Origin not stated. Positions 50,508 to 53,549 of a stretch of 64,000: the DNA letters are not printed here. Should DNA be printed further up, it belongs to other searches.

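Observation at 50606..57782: FHA-domain signalling island: divergent pair of FHA-FHA-ABCG transporters plus an FHA-fused adenylate cyclase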

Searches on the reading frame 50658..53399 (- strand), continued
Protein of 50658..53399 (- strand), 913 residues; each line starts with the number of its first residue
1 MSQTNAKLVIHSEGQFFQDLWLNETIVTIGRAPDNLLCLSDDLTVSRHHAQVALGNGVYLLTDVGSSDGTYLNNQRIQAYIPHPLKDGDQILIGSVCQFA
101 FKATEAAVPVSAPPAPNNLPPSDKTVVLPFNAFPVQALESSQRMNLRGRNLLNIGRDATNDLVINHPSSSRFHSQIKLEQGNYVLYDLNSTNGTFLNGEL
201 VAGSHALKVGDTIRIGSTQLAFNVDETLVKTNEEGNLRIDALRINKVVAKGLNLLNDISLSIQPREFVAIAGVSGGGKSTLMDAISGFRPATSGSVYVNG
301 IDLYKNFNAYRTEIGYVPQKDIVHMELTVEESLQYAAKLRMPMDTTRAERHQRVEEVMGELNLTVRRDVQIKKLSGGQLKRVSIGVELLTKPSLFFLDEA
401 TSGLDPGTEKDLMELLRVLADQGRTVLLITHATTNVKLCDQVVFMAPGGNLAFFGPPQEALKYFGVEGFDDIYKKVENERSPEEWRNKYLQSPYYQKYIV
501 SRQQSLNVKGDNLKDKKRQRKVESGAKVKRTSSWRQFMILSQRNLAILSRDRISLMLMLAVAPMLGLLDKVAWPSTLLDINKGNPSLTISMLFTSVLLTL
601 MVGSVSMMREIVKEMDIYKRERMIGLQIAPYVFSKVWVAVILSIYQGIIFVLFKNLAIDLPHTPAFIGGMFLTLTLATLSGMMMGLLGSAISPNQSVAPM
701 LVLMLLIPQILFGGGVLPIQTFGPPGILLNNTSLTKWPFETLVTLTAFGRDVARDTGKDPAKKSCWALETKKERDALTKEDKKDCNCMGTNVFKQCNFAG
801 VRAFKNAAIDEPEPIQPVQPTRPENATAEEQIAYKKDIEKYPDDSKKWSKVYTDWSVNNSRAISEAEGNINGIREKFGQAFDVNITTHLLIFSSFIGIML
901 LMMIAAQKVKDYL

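Call 38: predict_structure(alignment_id=A2)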
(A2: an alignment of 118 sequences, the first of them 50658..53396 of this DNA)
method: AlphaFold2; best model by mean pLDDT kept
length: 912 residues; sequences in the alignment: 118
mean_pLDDT: 85.0   pTM: 0.70
mean pLDDT of the five models: 85.0, 84.9, 83.8, 83.3, 80.9
residues with pLDDT >= 90: 395; 70-90: 445; 50-70: 24; < 50: 48
segments of 3 or more residues with pLDDT < 50: 104-139, 509-516
pLDDT, mean of each block of 10 residues (from residue 1): 74 81 85 87 90 85 91 91 91 88 48 36 35 38 85 92 90 91 88 86 88 90 88 91 84 90 94 88 89 89 88 88 92 92 91 95 93 90 93 89 84 92 91 87 92 94 91 89 92 92 68 46 57 90 91 89 89 87 89 92 87 85 85 94 93 87 90 95 93 89 90 79 87 92 89 78 77 80 84 86 83 81 75 82 85 86 87 86 91 94 89 79
secondary structure, 60 per line:
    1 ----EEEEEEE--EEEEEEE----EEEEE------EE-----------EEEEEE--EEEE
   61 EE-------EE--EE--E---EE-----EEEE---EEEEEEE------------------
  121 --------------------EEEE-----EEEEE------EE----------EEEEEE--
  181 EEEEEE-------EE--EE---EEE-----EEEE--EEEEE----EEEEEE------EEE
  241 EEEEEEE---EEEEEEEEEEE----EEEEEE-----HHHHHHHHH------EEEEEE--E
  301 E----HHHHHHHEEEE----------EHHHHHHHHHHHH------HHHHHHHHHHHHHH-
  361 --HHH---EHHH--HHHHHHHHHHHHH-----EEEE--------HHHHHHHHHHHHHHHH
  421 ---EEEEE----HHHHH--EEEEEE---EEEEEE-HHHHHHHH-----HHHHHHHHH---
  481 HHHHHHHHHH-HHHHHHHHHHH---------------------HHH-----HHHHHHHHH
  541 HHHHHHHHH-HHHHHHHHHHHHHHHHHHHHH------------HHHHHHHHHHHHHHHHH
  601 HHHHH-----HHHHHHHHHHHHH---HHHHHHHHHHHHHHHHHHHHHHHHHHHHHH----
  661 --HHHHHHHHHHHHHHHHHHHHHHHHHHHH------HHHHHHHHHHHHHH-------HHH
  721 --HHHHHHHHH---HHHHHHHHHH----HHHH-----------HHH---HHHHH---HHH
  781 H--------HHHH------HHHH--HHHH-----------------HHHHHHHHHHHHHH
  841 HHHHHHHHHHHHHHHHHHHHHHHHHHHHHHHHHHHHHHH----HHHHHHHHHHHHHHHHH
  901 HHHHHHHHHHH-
elements in order (helices of 4 or more, strands of 3 or more residues): E5-11 E14-20 E25-29 E49-54 E57-62 E89-92 E96-102 E141-144 E150-154 E173-178 E181-186 E203-205 E211-214 E217-221 E226-231 E238-247 E251-261 E266-271 H277-285 E292-297 H306-312 E313-316 H328-339 H346-359 H375-387 E393-396 H405-420 E424-428 H433-437 E440-445 E449-454 H456-463 H469-477 H481-490 H492-502 H532-549 H551-571 H584-605 H611-623 H627-656 H663-690 H697-710 H723-731 H735-744 H749-752 H770-774 H778-781 H790-793 H800-803 H806-809 H827-879 H884-911

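Call 41: fold_search(model_id=the predicted structure, library=pdb)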
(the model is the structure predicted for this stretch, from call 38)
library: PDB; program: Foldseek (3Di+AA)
matches with E <= 10: 1529; with E <= 0.001: 1294
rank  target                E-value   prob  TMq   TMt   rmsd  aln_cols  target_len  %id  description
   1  8bht_A                9.7e-26  1.00  0.50  0.78   3.0       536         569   26  ABCG2 turnover-1 state with tariquidar bound (released 2023-01-11)
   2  8qcm_A                2.4e-25  1.00  0.49  0.77   3.2       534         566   26  ABCG2 in complex with MZ82 and 5D3 Fab (released 2024-11-06)
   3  8pxo_A                5.3e-25  1.00  0.49  0.77   3.0       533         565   25  ABCG2 in complex with AZ99 and 5D3 Fab (released 2024-11-06)
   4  7jr7_A                6.1e-25  1.00  0.54  0.82   6.5       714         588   21  Cryo-EM structure of ABCG5/G8 in complex with Fab 2E10 and 11F4 (released 2021-04-07)
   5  8bi0_A                6.9e-25  1.00  0.48  0.75   3.9       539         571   26  ABCG2 turnover-2 state with tariquidar bound (released 2023-01-11)
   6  8wto_A                1.5e-24  1.00  0.49  0.69   9.8       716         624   18  Cryo-EM structure of jasmonic acid transporter ABCG16 in outward conformation (released 2024-10-23)
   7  6eti_A                1.7e-24  1.00  0.50  0.78   3.0       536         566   25  Structure of inhibitor-bound ABCG2 (released 2018-04-11)
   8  8p7w_A                2.1e-24  1.00  0.49  0.76   3.6       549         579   25  Structure of 5D3-Fab and nanobody(Nb8)-bound ABCG2 (released 2023-08-30)
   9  7r89_A                2.2e-24  1.00  0.54  0.83   4.8       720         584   20  The structure of human ABCG5/ABCG8 purified from yeast (released 2021-09-08)
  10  7ojh_A                2.3e-24  1.00  0.49  0.78   3.7       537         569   26  ABCG2 topotecan turnover-1 state (released 2021-07-21)
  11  8p8a_B                2.5e-24  1.00  0.50  0.79   2.8       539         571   26  Structure of 5D3-Fab and nanobody(Nb17)-bound ABCG2 (released 2023-08-30)
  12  8p8a_A                2.6e-24  1.00  0.50  0.79   2.8       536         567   26  Structure of 5D3-Fab and nanobody(Nb17)-bound ABCG2 (released 2023-08-30)
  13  7oji_A                4.2e-24  1.00  0.48  0.75   3.6       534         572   26  ABCG2 topotecan turnover-2 state (released 2021-07-21)
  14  7r87_A                4.7e-24  1.00  0.54  0.83   4.6       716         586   21  The structure of human ABCG5-WT/ABCG8-I419E (released 2021-09-08)
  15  6ffc_A                5.2e-24  1.00  0.50  0.78   3.6       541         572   25  Structure of an inhibitor-bound ABC transporter (released 2018-04-11)
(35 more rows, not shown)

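Call 44: find_encoding_contigs(protein=P0042, flank=8000, max_places=1)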
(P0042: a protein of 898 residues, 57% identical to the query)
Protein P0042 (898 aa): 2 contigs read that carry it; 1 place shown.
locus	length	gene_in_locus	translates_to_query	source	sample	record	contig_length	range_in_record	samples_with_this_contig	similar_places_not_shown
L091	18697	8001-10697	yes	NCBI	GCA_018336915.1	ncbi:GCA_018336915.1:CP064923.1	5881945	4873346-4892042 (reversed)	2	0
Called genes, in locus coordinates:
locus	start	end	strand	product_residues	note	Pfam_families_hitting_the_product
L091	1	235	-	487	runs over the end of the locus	PF03062:MBOAT, PF13813:MBOAT_2 (weak)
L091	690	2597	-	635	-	PF01134:GIDA, PF21680:GIDA_C_1st, PF13932:SAM_GIDA_C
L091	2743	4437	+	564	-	PF00528:BPD_transp_1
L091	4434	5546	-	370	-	PF01595:CNNM, PF00571:CBS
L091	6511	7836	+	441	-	PF00069:Pkinase, PF01636:APH (faint), PF07714:PK_Tyr_Ser-Thr, PF06293:Kdo, PF03109:ABC1 (weak), PF26309:DUF8082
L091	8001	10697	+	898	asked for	PF00498:FHA, PF16697:Yop-YscD_cpl, PF00498:FHA, PF00005:ABC_tran, PF02463:SMC_N (faint), PF13304:AAA_21 (weak), PF01061:ABC2_membrane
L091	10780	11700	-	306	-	PF11845:Tll0287-like, PF00672:HAMP (weak)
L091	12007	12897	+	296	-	PF12974:Phosphonate-bd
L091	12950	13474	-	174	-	-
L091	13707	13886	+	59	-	-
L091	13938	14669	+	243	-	PF13489:Methyltransf_23 (weak), PF13847:Methyltransf_31 (weak), PF08241:Methyltransf_11, PF08242:Methyltransf_12 (weak), PF13649:Methyltransf_25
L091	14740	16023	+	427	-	PF02844:GARS_N, PF01071:GARS_A, PF02786:CPSase_L_D2, PF02843:GARS_C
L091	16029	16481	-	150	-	PF00436:SSB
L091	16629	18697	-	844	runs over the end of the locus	PF00483:NTP_transferase, PF25084:LbH_EIF2B, PF25087:GMPPB_C, PF00132:Hexapep, PF14602:Hexapep_2 (weak), PF02878:PGM_PMM_I, PF02879:PGM_PMM_II, PF02880:PGM_PMM_III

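Call 64: find_encoding_contigs(protein=P0017, flank=8000, max_places=1)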
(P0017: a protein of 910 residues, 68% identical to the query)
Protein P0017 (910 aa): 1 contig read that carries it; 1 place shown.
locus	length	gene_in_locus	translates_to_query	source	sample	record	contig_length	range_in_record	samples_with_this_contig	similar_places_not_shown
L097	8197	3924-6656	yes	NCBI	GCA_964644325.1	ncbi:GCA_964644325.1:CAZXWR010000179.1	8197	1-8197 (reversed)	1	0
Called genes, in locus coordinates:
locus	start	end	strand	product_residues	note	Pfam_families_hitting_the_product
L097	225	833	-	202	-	PF14175:YaaC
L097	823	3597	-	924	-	PF00498:FHA, PF16697:Yop-YscD_cpl, PF00498:FHA, PF16697:Yop-YscD_cpl, PF00005:ABC_tran, PF13555:AAA_29 (weak), PF01061:ABC2_membrane, PF12698:ABC2_membrane_3, +2 more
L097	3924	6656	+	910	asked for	PF00498:FHA, PF16697:Yop-YscD_cpl, PF00498:FHA, PF16697:Yop-YscD_cpl, PF02463:SMC_N (faint), PF00005:ABC_tran, PF13304:AAA_21 (weak), PF01061:ABC2_membrane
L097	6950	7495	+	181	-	PF04214:DUF411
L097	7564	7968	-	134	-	PF01850:PIN (weak)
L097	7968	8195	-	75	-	?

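Call 84: list_cluster_members(proteins=[P0241, window:50658-53396:-, window:56832-57755:-])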
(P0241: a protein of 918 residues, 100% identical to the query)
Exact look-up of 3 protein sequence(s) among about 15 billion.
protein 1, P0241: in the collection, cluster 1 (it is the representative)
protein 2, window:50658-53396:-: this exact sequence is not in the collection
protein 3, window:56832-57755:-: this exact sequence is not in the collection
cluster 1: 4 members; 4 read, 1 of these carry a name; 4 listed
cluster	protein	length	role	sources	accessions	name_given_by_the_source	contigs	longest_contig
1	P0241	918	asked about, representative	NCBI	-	-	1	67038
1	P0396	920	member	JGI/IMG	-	ABC transport system ATP-binding/permease protein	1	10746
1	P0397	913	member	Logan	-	-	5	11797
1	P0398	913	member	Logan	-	-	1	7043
